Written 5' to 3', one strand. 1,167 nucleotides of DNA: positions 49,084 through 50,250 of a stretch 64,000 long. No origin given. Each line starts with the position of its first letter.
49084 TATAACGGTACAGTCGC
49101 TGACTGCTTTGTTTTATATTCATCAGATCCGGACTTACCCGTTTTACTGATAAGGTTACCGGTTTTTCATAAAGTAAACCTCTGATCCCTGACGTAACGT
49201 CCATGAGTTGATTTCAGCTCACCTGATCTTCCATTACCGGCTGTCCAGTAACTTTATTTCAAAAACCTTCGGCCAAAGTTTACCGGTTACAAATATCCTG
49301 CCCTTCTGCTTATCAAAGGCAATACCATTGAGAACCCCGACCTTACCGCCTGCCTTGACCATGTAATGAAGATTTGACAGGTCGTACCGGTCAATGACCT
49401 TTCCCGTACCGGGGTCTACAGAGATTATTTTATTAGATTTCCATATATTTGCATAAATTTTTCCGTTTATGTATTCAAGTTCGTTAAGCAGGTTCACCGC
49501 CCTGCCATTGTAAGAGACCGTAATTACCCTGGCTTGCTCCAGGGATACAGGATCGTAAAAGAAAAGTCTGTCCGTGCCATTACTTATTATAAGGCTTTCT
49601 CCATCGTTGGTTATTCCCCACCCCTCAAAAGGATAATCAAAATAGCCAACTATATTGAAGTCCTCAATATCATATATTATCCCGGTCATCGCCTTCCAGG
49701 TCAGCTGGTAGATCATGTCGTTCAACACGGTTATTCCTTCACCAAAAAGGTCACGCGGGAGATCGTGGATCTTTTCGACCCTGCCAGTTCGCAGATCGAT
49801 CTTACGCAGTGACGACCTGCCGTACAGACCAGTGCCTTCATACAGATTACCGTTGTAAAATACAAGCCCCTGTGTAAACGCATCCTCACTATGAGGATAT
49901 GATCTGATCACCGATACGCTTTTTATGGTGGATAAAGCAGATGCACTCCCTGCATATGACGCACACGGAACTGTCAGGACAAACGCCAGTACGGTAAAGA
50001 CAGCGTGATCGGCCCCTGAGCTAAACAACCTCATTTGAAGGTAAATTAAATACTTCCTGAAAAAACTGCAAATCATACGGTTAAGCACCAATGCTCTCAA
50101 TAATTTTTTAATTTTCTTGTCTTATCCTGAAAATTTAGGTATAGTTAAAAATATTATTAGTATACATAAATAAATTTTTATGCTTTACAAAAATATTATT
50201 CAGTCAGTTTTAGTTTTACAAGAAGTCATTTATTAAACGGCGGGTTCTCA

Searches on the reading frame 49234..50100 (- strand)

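Call 53: search_protein_families(library=pfam, proteins=[window:49234-50100:-], max_evalue=0.001)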
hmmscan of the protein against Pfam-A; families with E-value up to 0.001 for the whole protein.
window:49234-50100:- (288 aa): 2 families
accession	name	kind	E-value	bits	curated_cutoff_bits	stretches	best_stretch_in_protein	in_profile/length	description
PF05096.18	Glu_cyclase_2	-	2.2e-89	299.6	22.3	1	48-284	13-249/249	Glutamine cyclotransferase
PF21959.2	DUF6923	-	5.2e-05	23.6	27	0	164-259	95-186/234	Repeat of unknown function (DUF6923)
